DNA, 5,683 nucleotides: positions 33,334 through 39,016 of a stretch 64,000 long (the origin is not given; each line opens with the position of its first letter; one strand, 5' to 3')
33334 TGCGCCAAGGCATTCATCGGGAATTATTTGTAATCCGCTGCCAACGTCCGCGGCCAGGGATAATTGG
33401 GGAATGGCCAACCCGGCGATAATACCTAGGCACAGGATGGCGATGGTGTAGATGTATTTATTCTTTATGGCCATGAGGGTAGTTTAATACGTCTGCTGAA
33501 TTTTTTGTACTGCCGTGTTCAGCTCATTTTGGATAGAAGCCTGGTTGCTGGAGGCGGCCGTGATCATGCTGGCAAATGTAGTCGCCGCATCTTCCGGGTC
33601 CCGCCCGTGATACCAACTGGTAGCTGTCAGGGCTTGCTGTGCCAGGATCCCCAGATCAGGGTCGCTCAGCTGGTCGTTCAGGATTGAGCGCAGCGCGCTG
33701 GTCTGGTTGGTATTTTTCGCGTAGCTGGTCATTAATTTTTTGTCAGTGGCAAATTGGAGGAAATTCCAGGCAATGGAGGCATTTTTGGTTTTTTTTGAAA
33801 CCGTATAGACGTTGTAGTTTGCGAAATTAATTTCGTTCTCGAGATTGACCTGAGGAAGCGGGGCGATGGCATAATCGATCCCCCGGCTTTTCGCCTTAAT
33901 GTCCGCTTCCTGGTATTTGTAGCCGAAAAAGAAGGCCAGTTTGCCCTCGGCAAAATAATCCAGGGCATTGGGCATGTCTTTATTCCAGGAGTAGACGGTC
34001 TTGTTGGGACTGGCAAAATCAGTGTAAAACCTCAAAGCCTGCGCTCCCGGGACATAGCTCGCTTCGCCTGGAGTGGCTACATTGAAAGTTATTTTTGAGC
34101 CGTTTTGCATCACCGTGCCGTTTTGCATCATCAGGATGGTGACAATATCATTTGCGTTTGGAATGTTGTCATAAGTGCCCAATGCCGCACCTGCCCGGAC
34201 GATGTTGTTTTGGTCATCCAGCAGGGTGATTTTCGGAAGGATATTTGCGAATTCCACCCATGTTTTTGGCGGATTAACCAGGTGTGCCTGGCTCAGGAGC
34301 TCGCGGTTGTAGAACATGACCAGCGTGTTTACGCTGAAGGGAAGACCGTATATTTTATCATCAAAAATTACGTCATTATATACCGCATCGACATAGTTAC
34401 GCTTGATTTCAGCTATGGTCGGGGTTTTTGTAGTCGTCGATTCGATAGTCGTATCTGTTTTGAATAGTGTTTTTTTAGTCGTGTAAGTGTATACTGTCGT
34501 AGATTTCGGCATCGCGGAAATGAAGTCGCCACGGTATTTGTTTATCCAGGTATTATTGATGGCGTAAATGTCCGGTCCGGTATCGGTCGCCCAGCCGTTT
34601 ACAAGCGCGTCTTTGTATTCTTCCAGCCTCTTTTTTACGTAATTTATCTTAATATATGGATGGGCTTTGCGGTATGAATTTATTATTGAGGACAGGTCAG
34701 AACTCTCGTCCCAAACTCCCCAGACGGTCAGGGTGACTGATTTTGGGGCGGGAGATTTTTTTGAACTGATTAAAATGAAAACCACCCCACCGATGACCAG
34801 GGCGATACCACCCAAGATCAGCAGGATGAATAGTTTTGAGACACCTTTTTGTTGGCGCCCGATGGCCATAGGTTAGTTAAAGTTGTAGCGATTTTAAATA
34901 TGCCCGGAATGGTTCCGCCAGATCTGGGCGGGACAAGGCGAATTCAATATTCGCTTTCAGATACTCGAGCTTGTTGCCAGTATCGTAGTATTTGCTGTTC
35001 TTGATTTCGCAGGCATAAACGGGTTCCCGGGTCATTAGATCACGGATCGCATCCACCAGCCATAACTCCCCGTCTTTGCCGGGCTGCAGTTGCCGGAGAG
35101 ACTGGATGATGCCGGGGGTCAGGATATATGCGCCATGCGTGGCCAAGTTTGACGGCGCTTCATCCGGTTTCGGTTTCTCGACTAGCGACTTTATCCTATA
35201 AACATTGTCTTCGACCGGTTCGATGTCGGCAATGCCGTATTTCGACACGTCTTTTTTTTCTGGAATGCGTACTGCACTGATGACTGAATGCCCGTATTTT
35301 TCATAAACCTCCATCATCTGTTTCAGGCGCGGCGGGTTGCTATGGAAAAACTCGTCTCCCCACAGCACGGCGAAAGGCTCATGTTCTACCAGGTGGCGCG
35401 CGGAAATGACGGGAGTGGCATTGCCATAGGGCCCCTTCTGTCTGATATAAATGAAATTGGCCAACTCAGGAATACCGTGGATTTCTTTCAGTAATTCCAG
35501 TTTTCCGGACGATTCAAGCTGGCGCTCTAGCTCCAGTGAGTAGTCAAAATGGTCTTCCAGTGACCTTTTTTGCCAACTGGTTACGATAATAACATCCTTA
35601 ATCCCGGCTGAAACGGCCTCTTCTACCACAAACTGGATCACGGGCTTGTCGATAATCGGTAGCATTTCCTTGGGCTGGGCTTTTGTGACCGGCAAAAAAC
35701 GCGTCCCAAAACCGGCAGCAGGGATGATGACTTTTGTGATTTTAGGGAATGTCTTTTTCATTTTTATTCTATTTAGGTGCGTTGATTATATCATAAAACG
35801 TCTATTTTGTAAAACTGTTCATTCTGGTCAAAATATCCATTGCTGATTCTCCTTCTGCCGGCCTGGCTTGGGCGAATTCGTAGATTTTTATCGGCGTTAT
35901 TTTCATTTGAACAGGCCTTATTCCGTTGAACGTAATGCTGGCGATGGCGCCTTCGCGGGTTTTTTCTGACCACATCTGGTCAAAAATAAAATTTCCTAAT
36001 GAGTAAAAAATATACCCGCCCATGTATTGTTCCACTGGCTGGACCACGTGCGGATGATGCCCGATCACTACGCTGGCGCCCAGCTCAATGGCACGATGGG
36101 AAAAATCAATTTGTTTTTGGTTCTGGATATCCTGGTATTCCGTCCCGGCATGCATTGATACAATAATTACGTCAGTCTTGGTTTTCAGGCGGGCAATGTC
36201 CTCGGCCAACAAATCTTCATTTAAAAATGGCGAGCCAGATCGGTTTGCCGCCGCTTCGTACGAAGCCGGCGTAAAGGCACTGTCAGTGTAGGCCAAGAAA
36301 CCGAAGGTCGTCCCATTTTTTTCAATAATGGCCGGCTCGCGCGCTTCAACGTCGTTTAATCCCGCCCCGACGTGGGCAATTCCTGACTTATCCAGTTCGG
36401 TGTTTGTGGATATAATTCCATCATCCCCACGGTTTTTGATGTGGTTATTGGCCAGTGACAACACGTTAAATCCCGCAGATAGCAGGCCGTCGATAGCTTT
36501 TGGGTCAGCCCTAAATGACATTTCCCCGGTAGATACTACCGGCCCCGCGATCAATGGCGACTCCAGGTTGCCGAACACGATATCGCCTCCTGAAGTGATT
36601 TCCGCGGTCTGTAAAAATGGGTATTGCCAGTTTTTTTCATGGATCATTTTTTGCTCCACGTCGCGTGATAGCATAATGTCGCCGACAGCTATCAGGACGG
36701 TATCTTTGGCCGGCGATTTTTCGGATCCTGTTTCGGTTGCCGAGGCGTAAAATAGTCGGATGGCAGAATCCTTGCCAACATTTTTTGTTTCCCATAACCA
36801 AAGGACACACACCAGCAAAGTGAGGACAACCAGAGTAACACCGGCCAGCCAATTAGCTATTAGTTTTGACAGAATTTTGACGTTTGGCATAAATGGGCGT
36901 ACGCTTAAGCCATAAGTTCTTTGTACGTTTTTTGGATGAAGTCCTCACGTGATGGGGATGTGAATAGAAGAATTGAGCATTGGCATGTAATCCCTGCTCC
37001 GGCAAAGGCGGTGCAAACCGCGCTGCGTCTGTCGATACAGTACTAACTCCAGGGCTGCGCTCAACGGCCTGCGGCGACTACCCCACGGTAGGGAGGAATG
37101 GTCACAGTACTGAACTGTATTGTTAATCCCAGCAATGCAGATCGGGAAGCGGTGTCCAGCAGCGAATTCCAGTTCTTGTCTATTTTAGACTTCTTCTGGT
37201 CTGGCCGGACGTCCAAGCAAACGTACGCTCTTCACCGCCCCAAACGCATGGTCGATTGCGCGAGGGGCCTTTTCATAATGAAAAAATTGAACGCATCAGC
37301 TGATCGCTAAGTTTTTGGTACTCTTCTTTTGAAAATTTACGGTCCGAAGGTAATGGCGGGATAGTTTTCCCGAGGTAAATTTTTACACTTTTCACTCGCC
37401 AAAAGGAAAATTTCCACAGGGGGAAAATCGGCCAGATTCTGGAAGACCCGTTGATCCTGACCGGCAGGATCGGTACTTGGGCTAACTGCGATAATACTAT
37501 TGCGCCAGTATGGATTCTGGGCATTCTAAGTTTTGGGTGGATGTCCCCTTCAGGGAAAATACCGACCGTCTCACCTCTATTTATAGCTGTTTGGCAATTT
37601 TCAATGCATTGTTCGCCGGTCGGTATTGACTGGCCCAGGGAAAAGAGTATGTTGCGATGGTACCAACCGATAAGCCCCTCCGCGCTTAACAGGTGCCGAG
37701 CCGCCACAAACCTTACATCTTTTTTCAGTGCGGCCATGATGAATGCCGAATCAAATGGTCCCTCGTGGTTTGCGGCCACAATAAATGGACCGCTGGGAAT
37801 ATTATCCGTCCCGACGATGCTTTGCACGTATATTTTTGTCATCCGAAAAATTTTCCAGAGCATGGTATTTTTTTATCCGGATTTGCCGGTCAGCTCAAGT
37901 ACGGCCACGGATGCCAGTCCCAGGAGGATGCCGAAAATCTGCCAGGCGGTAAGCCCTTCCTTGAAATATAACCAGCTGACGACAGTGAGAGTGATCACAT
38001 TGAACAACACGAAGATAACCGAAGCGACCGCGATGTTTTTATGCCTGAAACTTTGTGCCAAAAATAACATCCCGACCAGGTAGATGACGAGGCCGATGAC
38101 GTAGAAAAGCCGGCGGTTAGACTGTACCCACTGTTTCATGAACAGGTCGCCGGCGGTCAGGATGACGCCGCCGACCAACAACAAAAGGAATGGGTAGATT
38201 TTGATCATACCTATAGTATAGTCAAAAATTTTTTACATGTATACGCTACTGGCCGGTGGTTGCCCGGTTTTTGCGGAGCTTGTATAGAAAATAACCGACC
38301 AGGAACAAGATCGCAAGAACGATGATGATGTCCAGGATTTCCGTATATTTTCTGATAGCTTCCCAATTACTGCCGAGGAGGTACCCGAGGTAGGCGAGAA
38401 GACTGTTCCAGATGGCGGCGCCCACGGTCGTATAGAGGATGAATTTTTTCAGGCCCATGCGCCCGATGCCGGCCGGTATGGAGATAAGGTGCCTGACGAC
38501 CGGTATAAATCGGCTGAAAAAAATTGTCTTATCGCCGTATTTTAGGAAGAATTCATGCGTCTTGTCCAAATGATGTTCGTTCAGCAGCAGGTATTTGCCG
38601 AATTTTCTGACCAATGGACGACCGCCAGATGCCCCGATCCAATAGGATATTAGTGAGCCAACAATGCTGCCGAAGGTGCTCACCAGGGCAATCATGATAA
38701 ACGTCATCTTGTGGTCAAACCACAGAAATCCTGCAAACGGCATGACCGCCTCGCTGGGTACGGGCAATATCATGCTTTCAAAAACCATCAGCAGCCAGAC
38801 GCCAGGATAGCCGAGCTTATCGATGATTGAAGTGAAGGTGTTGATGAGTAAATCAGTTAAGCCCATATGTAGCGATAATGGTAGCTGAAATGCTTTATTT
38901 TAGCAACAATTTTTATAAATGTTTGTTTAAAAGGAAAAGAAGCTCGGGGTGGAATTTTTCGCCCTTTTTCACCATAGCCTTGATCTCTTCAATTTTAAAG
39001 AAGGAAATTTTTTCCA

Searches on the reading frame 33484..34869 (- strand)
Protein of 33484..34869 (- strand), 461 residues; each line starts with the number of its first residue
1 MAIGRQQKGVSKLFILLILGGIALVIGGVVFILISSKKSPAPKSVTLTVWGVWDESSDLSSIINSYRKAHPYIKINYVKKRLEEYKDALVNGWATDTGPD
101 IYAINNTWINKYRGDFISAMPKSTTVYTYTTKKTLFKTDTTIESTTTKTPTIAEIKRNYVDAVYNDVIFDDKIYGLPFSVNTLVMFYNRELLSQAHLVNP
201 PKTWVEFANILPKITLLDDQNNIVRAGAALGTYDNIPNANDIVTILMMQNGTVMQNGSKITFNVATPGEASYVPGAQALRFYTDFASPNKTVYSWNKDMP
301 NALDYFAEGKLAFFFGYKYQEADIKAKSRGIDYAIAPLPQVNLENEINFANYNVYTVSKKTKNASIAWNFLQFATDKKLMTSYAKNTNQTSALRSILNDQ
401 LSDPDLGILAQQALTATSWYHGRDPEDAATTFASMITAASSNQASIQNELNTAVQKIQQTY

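Call 9: search_protein_families(library=pfam, proteins=[window:33484-34869:-], max_evalue=0.001)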
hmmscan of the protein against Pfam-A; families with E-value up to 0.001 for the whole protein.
window:33484-34869:- (461 aa): 0 families

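Call 51: search_protein_families(library=ncbifam, proteins=[window:33484-34869:-], max_evalue=0.001)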
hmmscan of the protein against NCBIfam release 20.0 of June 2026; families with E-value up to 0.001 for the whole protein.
window:33484-34869:- (461 aa): 2 families
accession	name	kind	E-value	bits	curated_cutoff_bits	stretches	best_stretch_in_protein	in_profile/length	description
NF053763.1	ABCarbgalBndGanS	equivalog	1.5e-18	66.8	700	1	153-459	118-413/420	galactooligosaccharide ABC transporter substrate-binding protein GanS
NF007011.0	PRK09474.1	equivalog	5.7e-07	28.7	291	1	153-457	109-394/396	maltose/maltodextrin ABC transporter substrate-binding protein MalE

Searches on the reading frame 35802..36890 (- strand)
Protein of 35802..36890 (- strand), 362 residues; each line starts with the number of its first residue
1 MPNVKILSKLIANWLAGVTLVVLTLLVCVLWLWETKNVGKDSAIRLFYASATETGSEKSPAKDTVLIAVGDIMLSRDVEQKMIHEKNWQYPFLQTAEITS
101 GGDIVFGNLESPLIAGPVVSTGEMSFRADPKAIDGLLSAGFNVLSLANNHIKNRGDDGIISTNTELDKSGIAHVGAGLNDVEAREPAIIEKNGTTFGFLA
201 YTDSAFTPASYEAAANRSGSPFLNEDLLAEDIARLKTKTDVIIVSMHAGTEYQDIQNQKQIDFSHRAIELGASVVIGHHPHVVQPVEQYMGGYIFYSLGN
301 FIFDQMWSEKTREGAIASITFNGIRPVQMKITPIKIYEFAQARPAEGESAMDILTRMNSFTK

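Call 9: search_protein_families(library=pfam, proteins=[window:35802-36890:-], max_evalue=0.001)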
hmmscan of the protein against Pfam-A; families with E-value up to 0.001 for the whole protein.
window:35802-36890:- (362 aa): 1 family
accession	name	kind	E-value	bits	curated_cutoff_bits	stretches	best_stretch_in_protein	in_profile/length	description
PF09587.15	PGA_cap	-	4.2e-71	239.9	27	1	66-305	2-255/255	Bacterial capsule synthesis protein PGA_cap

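Call 51: search_protein_families(library=ncbifam, proteins=[window:35802-36890:-], max_evalue=0.001)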
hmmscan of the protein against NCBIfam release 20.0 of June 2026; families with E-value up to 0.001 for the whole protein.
window:35802-36890:- (362 aa): 1 family
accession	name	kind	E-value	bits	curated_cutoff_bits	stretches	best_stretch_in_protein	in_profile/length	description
NF038314.1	epimerase_MslH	equivalog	1.1e-22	80.1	700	2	229-310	241-324/439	lasso peptide C-terminal Trp epimerase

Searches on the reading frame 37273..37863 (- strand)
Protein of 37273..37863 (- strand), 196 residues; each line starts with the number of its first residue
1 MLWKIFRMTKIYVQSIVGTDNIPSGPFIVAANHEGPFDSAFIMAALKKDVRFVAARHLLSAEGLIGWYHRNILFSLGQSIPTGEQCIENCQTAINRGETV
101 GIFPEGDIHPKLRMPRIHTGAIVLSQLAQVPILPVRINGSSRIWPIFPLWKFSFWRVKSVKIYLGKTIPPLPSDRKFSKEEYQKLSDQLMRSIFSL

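Call 9: search_protein_families(library=pfam, proteins=[window:37273-37863:-], max_evalue=0.001)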
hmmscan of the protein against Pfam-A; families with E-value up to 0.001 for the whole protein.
window:37273-37863:- (196 aa): 1 family
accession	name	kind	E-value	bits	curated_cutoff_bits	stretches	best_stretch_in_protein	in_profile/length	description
PF01553.26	Acyltransferase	-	5.2e-18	65.6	23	1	17-137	5-131/132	Acyltransferase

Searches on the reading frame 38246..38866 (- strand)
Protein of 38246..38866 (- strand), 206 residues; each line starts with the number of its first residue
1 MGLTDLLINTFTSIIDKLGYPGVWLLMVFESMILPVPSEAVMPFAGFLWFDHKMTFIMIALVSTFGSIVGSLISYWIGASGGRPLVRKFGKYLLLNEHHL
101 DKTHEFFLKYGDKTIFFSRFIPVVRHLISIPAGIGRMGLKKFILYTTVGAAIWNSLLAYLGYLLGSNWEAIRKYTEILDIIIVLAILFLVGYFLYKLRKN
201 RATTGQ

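Call 9: search_protein_families(library=pfam, proteins=[window:38246-38866:-], max_evalue=0.001)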
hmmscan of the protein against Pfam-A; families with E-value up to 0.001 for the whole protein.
window:38246-38866:- (206 aa): 1 family
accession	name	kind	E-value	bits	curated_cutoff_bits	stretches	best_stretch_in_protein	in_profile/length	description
PF09335.16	VTT_dom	-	7.8e-24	84.9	33.9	1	36-163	1-123/123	VTT domain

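Call 51: search_protein_families(library=ncbifam, proteins=[window:38246-38866:-], max_evalue=0.001)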
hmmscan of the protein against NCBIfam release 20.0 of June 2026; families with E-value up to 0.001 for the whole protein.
window:38246-38866:- (206 aa): 3 families
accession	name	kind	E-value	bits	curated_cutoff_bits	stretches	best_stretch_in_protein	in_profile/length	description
NF052604.1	UndecprPTUtpABac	equivalog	5.5e-53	180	250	1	7-202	4-196/198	undecaprenyl phosphate transporter UptA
NF052605.1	UndecprPTUptAStph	equivalog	5.4e-35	121.2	300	1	11-191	5-193/197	undecaprenyl phosphate transporter UptA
NF008102.0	PRK10847.1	equivalog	1.4e-22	80.6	236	1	56-202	72-213/219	DedA family protein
